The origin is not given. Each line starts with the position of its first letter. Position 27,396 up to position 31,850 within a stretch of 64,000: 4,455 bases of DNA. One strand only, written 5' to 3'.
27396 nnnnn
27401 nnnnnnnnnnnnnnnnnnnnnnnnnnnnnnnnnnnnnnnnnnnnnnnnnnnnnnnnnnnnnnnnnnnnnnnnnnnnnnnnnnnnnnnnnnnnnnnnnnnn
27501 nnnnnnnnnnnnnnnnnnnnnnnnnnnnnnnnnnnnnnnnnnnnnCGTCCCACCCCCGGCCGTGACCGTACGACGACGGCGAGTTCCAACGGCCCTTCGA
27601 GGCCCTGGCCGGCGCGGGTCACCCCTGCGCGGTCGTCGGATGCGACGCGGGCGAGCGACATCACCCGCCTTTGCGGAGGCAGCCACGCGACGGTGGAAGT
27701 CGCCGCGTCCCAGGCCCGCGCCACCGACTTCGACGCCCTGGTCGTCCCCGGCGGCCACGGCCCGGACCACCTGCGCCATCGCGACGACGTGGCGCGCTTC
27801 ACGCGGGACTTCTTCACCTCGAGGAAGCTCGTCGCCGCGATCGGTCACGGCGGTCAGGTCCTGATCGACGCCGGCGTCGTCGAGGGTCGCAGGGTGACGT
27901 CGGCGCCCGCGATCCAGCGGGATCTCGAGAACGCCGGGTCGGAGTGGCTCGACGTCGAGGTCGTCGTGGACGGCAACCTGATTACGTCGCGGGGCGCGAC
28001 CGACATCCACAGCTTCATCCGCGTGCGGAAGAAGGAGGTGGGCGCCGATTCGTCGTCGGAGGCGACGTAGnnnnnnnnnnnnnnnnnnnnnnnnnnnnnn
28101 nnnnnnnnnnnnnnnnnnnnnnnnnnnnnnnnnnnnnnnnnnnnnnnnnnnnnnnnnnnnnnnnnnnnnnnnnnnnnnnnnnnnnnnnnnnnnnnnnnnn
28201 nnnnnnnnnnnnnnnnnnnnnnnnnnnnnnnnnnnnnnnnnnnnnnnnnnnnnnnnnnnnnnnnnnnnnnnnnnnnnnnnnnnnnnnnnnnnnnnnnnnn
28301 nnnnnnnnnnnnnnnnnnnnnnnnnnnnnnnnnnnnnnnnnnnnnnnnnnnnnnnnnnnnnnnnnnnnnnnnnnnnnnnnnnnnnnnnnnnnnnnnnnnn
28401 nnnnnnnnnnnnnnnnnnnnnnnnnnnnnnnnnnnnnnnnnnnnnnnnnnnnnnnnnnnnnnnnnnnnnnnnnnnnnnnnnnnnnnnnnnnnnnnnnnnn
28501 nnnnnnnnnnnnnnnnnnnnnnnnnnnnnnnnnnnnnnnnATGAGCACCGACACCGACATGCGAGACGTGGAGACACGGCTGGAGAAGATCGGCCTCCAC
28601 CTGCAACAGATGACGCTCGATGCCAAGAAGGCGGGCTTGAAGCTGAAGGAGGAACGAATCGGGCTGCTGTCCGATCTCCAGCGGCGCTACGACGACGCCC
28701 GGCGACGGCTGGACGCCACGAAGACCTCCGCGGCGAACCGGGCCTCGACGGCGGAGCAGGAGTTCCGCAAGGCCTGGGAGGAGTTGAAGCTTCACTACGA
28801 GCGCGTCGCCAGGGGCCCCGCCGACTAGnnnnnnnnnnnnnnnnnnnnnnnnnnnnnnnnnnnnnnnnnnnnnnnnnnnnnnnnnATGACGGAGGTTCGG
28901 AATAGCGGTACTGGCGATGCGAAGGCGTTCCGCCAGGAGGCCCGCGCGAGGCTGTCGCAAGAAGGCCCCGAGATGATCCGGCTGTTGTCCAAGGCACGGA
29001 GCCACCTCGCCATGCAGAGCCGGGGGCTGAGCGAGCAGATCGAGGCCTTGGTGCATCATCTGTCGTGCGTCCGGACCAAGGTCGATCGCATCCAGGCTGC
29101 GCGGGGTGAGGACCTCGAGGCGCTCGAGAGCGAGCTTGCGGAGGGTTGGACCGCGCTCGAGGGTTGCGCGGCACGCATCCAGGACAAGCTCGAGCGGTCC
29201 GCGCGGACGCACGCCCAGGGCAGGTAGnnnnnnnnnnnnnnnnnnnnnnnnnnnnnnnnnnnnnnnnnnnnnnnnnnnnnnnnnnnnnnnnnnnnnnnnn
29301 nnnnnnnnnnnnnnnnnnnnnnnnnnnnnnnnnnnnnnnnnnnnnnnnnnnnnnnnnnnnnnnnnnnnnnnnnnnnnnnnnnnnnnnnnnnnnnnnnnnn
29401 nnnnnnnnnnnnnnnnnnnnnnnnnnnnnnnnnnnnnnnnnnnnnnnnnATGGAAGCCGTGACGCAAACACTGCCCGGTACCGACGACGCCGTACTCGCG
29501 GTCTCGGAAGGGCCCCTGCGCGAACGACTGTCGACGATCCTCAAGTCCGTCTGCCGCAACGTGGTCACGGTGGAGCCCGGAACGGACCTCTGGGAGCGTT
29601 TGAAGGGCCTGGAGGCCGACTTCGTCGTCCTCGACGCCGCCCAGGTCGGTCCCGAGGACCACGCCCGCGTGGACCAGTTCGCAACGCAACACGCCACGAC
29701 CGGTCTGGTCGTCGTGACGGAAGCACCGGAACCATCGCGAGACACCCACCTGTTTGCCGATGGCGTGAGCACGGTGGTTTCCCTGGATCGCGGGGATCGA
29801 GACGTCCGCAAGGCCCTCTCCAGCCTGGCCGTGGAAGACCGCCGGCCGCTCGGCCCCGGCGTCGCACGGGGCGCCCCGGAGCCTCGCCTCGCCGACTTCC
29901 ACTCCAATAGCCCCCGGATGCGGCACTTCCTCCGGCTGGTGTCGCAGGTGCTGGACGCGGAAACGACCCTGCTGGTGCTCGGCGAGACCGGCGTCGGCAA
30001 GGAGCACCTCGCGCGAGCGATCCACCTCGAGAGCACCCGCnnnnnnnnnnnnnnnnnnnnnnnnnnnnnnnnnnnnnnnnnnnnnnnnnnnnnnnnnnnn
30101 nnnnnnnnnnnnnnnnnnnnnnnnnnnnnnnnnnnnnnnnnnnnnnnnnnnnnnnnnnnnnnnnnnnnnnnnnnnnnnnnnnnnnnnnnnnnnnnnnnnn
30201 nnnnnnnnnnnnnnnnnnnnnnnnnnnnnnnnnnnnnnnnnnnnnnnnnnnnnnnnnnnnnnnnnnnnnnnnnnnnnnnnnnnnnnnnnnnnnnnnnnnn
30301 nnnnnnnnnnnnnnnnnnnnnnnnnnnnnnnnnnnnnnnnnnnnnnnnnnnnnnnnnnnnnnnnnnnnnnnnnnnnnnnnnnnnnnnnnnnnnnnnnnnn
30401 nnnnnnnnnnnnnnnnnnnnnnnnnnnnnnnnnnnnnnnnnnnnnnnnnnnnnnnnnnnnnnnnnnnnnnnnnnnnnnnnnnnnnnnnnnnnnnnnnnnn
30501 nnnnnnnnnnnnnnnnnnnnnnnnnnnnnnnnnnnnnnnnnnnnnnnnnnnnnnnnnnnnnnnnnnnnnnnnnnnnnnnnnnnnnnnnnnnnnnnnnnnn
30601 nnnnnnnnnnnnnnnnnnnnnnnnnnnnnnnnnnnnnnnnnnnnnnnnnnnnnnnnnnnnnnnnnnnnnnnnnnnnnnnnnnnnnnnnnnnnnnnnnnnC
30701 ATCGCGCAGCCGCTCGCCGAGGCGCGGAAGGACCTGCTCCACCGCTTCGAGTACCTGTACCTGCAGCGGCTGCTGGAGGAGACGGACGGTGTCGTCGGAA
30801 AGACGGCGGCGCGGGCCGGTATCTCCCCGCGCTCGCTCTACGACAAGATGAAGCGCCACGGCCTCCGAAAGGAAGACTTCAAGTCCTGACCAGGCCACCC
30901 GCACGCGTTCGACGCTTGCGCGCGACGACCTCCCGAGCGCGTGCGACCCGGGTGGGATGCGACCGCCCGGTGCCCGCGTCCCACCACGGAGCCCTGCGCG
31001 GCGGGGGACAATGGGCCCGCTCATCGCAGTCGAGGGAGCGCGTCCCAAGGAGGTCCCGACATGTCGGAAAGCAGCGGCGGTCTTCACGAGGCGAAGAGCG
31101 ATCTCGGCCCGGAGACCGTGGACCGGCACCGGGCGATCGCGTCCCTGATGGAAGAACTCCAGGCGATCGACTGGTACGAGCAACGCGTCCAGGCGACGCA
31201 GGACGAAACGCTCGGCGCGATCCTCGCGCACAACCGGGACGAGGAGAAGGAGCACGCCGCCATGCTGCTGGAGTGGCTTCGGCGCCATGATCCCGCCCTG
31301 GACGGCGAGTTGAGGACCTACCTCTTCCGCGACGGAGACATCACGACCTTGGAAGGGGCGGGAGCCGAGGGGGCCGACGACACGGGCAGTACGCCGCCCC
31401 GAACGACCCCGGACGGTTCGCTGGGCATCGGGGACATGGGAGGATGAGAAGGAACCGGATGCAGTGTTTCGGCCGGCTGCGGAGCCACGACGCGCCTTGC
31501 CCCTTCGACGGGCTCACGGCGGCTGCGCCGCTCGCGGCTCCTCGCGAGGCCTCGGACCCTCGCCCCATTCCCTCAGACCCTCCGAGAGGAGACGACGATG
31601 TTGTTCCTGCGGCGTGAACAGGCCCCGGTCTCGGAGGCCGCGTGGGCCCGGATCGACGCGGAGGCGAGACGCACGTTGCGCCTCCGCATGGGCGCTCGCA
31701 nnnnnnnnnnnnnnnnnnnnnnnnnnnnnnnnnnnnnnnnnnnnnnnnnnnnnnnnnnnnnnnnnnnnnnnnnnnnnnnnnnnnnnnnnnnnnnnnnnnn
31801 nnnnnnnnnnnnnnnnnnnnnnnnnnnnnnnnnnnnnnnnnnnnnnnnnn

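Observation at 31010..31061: Candidate sigma-54 promoter driving the EncFtn-encapsulin operon, next to an enhancer-binding protein gene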

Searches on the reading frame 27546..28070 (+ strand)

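Call 49: search_protein_families(library=pfam, max_evalue=0.01, proteins=[window:27546-28070:+])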
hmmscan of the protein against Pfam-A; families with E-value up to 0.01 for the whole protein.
window:27546-28070:+ (174 aa): 2 families
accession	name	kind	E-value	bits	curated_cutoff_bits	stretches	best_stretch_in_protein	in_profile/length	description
PF01965.30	DJ-1_PfpI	-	8.4e-36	123.7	26.6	1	44-159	44-160/165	DJ-1/PfpI family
PF18011.7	Catalase_C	-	0.0015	18.6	24.6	1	48-115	43-120/150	C-terminal domain found in long catalases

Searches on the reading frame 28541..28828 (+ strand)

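Call 49: search_protein_families(library=pfam, max_evalue=0.01, proteins=[window:28541-28828:+])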
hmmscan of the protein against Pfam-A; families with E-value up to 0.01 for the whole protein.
window:28541-28828:+ (95 aa): 0 families

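Call 76: search_protein_families(library=pfam, max_evalue=10, proteins=[window:28541-28825:+])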
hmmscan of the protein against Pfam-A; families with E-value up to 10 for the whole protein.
window:28541-28825:+ (95 aa): 3 families
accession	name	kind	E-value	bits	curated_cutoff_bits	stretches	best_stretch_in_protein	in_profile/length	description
PF14942.11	Muted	-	0.031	14.9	26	1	7-88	60-141/146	Organelle biogenesis, Muted-like protein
PF05008.21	V-SNARE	-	0.077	13.9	25.9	1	6-58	37-89/92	Vesicle transport v-SNARE protein N-terminus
PF22254.1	TFA2_E-tether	-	0.67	9.9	23.8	1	73-84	7-18/34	Tfa2 E-tether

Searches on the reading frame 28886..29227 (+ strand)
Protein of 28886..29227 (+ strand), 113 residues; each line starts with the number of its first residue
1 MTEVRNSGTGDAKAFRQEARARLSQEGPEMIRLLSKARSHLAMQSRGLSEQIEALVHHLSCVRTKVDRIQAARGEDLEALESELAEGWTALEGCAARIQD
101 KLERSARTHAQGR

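Call 49: search_protein_families(library=pfam, max_evalue=0.01, proteins=[window:28886-29227:+])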
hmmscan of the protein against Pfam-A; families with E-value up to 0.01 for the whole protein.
window:28886-29227:+ (113 aa): 0 families

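Call 76: search_protein_families(library=pfam, max_evalue=10, proteins=[window:28886-29224:+])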
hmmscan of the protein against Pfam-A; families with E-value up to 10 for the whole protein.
window:28886-29224:+ (113 aa): 1 family
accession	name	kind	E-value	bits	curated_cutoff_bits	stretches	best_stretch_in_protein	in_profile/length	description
PF10224.14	DUF2205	-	0.26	11.8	26.7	1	28-69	8-49/75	Short coiled-coil protein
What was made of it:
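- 28541..29227 (+): Two small coiled-coil-like genes (95 aa, 113 aa) preceding the activator; this arrangement is conserved. No Pfam family (calls 49, 76).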

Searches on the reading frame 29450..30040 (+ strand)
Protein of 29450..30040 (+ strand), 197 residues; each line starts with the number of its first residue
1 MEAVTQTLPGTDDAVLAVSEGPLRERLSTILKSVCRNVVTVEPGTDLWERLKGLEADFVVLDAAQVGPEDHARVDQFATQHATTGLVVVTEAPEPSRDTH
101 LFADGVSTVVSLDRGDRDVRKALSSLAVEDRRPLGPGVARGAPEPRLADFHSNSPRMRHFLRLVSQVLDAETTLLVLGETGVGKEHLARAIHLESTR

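Call 76: search_protein_families(library=pfam, max_evalue=10, proteins=[window:29450-30040:+])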
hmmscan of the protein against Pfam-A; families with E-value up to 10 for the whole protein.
window:29450-30040:+ (197 aa): 7 families
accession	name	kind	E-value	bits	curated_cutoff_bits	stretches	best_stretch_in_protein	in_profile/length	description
PF00158.32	Sigma54_activat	-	2.2e-08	34.4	20.2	1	152-197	3-48/168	Sigma-54 interaction domain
PF14532.12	Sigma54_activ_2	-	0.0067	17.1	25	1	153-196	3-46/138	Sigma-54 interaction domain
PF01695.23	IstB_IS21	-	0.046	13.7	24.1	1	168-196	89-117/238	IstB-like ATP binding protein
PF20720.3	nSTAND3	-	0.058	13.5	27.2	1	163-193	9-39/155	Novel STAND NTPase 3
PF00072.30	Response_reg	-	0.068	13.8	30.2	1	23-110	10-97/111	Response regulator receiver domain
PF13671.12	AAA_33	-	0.11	13.3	27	1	57-94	71-108/143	AAA domain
PF02562.22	PhoH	-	0.2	11.6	27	0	165-193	13-41/205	PhoH-like protein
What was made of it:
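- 29450..30889 (+): Sigma-54 enhancer-binding protein (479 aa): degenerate receiver-like N-terminus, AAA+ domain with GAFTGA, Fis-type HTH. Receiver similarity is sub-threshold, E 0.068 (call 76).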

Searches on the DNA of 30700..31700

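Call 86: search_rna_families(source=window, start=30700, end=31700, threshold=evalue, max_evalue=1)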
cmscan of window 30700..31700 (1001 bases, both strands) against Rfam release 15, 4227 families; matches with E-value up to 1: 0.
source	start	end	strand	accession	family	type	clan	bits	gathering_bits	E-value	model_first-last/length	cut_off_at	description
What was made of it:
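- Tried and rejected: No Rfam family matches 30700-31700 (call 86).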
